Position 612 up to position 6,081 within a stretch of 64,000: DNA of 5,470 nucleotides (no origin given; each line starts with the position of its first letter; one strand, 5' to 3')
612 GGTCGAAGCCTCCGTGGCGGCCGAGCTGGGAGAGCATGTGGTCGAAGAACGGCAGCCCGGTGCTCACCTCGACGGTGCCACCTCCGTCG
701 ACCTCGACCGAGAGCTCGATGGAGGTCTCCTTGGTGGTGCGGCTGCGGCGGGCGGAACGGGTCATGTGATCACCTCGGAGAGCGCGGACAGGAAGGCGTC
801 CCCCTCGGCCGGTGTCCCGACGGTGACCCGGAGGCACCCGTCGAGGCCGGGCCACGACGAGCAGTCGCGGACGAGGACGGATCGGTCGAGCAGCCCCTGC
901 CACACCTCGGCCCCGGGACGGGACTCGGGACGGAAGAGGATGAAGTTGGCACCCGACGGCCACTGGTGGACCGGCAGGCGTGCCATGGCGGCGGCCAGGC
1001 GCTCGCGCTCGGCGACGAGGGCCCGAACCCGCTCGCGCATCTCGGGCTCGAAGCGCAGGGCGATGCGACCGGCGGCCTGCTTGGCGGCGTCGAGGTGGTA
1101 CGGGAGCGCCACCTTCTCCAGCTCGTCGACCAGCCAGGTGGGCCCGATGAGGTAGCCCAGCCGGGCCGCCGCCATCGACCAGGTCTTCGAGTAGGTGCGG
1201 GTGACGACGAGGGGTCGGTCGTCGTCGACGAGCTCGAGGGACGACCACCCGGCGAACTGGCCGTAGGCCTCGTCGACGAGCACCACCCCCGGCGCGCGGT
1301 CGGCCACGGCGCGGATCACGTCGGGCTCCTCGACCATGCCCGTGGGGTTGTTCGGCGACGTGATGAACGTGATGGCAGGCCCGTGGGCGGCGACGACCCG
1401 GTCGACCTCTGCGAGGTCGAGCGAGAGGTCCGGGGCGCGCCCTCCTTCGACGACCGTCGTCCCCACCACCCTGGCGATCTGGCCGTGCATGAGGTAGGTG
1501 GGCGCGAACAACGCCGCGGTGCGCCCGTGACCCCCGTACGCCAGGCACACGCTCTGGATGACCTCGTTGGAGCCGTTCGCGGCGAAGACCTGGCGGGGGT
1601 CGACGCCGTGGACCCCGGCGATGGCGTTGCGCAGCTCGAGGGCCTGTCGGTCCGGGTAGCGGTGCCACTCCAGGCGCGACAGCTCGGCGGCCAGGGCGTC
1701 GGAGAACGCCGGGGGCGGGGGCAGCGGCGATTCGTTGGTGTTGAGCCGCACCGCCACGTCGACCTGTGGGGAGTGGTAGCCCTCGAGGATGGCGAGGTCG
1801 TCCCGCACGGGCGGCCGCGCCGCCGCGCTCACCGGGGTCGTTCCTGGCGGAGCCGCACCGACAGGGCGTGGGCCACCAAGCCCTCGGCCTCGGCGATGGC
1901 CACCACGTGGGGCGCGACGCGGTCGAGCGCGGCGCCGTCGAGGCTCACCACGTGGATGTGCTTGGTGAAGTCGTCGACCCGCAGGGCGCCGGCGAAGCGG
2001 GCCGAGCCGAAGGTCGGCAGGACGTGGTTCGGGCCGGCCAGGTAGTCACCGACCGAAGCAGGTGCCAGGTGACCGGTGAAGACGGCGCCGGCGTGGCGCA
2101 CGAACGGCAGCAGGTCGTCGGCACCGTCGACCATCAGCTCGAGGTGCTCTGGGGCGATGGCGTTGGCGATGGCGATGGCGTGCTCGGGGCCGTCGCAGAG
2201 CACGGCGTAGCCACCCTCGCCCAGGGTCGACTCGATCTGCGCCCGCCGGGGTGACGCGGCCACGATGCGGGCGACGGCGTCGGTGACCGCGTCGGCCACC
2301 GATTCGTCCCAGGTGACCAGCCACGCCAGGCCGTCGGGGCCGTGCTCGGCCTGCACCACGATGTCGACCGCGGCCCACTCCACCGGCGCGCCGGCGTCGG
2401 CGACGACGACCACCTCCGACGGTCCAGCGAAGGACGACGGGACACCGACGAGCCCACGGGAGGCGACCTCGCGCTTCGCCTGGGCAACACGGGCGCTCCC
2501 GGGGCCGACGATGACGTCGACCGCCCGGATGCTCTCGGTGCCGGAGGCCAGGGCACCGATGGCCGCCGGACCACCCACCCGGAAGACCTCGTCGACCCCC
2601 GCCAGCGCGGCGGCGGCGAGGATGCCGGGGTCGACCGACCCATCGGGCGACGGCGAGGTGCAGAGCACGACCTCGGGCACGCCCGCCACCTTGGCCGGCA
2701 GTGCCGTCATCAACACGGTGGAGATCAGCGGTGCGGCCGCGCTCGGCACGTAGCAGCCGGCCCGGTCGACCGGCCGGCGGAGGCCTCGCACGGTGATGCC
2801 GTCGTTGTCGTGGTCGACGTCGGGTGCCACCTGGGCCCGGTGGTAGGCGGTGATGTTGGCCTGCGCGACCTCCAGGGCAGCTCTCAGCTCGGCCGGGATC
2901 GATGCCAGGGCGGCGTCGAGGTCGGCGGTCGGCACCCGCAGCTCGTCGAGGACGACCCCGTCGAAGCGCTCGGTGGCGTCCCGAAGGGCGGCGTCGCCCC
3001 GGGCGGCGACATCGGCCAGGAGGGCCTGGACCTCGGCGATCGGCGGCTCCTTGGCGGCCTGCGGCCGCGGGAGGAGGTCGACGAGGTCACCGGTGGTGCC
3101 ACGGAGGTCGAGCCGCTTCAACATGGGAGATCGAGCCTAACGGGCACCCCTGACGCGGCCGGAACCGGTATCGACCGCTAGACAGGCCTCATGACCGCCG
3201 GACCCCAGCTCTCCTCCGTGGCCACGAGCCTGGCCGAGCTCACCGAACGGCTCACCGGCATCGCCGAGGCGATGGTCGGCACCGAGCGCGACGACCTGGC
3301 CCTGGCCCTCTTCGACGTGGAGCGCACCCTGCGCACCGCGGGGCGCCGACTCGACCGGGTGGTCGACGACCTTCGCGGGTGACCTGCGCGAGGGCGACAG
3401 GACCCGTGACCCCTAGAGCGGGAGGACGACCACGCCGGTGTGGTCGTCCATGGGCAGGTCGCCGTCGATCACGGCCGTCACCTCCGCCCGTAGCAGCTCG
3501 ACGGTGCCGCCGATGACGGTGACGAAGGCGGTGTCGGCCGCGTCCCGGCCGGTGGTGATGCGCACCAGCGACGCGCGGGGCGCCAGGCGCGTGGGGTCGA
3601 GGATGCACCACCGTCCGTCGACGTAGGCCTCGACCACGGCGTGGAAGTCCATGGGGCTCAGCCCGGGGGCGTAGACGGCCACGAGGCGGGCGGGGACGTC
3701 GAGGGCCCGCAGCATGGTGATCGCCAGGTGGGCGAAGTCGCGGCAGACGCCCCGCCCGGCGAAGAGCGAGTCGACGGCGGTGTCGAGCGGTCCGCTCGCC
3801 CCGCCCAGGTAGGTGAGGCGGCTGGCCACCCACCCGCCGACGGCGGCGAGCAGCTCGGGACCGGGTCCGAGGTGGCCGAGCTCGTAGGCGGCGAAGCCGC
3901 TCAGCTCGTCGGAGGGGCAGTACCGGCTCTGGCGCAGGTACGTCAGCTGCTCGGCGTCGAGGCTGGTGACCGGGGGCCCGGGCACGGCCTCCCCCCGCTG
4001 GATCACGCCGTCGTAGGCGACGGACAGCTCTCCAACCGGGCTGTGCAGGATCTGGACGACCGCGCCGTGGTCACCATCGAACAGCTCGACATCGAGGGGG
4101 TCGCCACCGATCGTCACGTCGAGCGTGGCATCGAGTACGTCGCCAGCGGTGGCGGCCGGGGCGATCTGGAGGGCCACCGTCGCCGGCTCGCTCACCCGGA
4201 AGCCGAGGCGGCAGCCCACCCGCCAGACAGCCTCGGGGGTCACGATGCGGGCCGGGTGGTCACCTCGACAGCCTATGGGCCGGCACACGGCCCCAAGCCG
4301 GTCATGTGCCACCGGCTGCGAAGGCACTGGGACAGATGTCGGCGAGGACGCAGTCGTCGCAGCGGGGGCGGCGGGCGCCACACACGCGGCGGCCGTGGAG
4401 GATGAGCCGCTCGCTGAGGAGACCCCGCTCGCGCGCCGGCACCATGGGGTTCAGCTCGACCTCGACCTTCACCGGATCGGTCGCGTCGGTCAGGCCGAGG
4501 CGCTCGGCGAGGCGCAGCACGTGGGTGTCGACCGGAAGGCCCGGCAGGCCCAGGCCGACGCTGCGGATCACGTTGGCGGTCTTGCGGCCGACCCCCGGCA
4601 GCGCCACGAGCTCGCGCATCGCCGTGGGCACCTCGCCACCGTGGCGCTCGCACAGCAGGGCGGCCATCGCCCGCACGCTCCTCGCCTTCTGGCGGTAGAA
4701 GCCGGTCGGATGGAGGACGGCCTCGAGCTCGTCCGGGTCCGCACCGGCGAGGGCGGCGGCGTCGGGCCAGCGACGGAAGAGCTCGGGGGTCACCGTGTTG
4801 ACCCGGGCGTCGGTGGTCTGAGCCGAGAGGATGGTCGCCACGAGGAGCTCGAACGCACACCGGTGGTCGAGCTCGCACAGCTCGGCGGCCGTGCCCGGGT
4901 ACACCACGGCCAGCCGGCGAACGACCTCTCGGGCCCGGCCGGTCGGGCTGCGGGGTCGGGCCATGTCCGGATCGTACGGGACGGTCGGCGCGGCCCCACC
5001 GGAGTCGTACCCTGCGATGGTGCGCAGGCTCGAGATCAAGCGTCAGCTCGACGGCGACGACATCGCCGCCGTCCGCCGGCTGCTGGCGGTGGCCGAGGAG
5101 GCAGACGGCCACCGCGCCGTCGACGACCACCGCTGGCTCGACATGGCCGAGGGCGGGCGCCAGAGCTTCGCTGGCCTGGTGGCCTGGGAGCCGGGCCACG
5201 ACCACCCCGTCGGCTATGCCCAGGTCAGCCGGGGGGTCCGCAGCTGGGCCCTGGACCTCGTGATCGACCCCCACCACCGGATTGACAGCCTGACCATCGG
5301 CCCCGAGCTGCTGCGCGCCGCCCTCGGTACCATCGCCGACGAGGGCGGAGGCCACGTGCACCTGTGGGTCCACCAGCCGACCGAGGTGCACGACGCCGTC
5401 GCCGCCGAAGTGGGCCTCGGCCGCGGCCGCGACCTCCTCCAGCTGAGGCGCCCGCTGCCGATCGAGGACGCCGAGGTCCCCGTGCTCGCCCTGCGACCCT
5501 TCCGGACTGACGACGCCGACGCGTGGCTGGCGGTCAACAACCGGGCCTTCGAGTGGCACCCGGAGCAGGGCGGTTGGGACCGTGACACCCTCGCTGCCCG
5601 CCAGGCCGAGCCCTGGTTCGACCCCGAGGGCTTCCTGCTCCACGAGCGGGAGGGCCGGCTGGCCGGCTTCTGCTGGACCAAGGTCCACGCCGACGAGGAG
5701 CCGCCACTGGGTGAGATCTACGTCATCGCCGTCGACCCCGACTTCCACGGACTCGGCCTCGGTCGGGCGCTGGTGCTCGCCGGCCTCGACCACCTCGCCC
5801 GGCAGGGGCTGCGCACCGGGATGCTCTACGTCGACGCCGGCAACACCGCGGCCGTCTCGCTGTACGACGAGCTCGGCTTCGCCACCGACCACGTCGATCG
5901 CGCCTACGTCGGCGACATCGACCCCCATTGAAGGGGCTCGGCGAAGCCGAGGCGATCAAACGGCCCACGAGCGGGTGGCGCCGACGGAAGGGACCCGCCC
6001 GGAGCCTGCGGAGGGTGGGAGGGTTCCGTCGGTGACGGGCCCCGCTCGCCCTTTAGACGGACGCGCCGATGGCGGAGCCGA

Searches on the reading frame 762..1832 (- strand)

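Call 61: search_protein_families(library=pfam, proteins=[window:762-1832:-], max_evalue=0.00001)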
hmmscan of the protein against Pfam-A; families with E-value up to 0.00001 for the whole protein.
window:762-1832:- (356 aa): 1 family
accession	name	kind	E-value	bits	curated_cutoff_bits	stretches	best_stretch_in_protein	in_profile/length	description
PF00155.27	Aminotran_1_2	-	1.1e-47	163.4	19.7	1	28-351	4-361/361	Aminotransferase class I and II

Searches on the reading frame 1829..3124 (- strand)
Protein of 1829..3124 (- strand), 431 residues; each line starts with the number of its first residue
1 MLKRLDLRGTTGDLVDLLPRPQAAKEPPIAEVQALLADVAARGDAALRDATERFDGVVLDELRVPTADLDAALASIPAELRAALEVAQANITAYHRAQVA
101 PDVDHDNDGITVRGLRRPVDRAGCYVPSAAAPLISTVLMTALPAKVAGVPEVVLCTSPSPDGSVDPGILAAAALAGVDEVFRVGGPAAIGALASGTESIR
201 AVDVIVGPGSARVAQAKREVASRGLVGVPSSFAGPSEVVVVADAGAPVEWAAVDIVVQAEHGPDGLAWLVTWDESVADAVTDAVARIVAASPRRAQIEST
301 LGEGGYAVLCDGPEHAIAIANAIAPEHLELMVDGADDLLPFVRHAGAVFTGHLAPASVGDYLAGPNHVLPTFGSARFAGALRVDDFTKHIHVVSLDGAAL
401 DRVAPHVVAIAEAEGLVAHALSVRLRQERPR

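Call 61: search_protein_families(library=pfam, proteins=[window:1829-3124:-], max_evalue=0.00001)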
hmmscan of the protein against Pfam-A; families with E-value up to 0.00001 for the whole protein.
window:1829-3124:- (431 aa): 1 family
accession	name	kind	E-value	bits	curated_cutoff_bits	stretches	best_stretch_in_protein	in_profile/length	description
PF00815.25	Histidinol_dh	-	1.1e-134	449.9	27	1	21-426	4-410/411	Histidinol dehydrogenase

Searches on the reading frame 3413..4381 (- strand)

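Call 61: search_protein_families(library=pfam, proteins=[window:3413-4381:-], max_evalue=0.00001)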
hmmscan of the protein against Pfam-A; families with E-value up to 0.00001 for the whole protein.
window:3413-4381:- (322 aa): 1 family
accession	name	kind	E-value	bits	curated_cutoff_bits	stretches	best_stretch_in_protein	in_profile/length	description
PF01841.26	Transglut_core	-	3.1e-19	69.7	23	1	179-263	19-108/108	Transglutaminase-like superfamily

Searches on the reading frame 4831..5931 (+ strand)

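Call 61: search_protein_families(library=pfam, proteins=[window:4831-5931:+], max_evalue=0.00001)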
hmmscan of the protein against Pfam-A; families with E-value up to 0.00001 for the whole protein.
window:4831-5931:+ (366 aa): 5 families
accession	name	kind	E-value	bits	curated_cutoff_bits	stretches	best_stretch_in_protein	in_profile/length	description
PF00583.31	Acetyltransf_1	-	4.7e-21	75.7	20.7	1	240-350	5-116/116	Acetyltransferase (GNAT) family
PF13508.13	Acetyltransf_7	-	2.6e-12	47.4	27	1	267-351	4-83/84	Acetyltransferase (GNAT) domain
PF08445.16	FR47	-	6.9e-11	42.4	22.1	1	290-353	18-80/86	FR47-like protein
PF13673.13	Acetyltransf_10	-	2.5e-09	37.6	23.6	1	268-353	33-110/128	Acetyltransferase (GNAT) domain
PF13302.13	Acetyltransf_3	-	2.2e-08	35.3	25.4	1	219-350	2-137/138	Acetyltransferase (GNAT) domain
